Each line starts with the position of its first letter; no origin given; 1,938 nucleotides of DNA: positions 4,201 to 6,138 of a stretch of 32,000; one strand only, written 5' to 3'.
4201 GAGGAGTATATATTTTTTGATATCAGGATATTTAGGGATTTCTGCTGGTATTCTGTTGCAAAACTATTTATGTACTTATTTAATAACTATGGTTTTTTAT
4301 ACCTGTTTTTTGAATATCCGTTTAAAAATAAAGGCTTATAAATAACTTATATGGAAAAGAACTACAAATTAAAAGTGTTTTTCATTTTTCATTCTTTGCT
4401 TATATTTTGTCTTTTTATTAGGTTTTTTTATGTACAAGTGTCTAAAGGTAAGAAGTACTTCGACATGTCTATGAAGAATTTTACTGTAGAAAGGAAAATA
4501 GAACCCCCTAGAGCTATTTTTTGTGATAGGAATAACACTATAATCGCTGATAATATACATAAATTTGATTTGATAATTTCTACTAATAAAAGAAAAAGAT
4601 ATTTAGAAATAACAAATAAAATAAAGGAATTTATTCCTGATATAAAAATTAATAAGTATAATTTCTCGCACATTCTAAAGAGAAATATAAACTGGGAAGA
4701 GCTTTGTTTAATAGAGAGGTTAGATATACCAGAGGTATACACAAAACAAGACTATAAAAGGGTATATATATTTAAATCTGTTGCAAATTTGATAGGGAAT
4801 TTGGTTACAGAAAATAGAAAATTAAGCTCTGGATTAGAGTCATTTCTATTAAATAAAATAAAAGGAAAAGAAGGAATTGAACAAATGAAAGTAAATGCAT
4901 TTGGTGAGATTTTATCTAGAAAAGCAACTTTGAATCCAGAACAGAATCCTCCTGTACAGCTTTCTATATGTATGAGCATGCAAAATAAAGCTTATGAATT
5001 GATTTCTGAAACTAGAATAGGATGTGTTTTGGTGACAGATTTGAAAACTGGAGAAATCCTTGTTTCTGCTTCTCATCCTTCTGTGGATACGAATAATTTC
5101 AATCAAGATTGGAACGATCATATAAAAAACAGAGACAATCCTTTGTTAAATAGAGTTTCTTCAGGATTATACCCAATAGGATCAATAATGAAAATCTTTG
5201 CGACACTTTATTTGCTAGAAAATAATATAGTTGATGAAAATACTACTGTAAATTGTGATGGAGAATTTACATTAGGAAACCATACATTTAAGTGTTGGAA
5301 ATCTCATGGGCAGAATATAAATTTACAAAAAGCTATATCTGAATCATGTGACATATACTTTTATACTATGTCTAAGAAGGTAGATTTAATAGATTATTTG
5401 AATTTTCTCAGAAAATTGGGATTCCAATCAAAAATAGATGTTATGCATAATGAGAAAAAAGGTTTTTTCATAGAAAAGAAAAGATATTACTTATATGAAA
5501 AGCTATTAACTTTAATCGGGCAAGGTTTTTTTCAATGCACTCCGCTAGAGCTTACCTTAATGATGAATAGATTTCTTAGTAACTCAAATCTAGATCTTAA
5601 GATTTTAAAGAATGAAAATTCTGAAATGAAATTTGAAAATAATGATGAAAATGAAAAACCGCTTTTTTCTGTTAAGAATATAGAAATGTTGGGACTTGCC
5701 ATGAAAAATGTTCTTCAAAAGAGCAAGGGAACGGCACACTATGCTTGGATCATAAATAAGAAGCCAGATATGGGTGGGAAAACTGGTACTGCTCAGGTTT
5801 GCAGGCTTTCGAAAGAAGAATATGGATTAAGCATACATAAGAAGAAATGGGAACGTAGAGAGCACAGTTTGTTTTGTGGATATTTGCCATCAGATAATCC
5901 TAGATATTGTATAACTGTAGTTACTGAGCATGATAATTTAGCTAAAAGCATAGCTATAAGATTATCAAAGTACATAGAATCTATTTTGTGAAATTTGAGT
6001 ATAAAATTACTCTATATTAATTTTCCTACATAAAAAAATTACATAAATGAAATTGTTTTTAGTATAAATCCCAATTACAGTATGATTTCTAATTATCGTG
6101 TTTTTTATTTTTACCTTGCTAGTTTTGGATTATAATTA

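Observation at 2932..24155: Five-member, highly diverged family of signal-peptide proteins with a C-x5-C-[RK]-V core, scattered among essential genes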

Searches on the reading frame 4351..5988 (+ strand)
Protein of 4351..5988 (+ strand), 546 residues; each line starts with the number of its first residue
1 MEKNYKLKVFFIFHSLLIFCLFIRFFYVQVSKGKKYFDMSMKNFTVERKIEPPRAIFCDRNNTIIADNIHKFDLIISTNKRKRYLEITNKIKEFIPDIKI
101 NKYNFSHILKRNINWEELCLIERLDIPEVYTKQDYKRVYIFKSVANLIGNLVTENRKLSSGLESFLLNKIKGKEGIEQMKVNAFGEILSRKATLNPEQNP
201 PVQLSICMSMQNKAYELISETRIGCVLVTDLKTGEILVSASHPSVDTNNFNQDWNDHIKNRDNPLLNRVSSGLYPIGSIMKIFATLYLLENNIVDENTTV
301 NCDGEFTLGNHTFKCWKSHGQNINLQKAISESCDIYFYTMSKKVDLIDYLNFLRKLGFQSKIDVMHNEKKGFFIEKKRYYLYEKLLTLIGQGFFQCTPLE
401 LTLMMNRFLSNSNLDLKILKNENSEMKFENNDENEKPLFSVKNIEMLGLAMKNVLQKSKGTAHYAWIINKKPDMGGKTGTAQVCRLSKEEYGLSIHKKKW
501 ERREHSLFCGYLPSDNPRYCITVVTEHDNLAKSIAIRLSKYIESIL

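Call 42: search_protein_families(library=pfam, proteins=[window:4351-5988:+], max_evalue=0.01)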
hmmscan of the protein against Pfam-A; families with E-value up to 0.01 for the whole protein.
window:4351-5988:+ (546 aa): 2 families
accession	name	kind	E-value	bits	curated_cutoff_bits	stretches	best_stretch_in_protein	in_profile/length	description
PF00905.27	Transpeptidase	-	1.2e-43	149.9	22.1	1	224-531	1-284/299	Penicillin binding protein transpeptidase domain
PF03717.20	PBP_dimer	-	1.7e-10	42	24.4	1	50-180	2-168/180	Penicillin-binding Protein dimerisation domain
